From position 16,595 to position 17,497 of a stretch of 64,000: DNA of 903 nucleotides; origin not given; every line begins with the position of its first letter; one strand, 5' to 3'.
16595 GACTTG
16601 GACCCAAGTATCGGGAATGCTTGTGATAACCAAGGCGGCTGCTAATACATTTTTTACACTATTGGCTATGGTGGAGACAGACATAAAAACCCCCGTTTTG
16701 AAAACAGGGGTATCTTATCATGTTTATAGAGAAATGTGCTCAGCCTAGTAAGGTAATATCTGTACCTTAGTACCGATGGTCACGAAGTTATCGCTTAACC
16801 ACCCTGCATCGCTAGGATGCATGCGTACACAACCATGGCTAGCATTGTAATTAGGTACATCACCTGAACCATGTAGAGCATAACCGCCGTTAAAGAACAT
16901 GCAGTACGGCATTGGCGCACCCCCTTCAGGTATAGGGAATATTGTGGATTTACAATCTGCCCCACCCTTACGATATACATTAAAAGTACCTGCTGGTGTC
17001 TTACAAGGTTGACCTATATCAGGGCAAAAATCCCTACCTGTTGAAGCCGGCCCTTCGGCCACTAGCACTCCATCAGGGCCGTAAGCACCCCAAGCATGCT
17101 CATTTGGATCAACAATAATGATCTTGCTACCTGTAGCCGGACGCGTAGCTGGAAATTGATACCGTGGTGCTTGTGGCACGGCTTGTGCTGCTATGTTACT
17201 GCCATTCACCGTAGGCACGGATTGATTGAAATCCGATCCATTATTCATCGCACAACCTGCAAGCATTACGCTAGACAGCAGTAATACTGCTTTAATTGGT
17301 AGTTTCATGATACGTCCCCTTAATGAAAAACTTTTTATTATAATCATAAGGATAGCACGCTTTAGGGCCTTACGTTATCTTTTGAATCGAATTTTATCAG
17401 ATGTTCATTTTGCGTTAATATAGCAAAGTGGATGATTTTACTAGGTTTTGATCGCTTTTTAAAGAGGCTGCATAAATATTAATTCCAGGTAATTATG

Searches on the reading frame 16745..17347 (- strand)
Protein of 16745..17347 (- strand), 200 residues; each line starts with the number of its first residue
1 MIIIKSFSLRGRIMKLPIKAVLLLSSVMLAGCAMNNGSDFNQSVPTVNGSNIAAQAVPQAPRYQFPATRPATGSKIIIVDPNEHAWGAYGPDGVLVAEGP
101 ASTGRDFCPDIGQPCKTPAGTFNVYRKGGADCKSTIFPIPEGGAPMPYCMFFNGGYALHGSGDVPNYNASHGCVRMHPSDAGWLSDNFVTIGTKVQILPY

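Call 40: search_protein_families(library=pfam, proteins=[window:16745-17347:-], max_evalue=0.00001)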
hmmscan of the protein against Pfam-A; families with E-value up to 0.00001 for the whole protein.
window:16745-17347:- (200 aa): 1 family
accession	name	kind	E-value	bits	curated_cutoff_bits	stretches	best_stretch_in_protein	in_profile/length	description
PF03734.19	YkuD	-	1.4e-18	68.3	23.4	1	75-197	2-146/146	L,D-transpeptidase catalytic domain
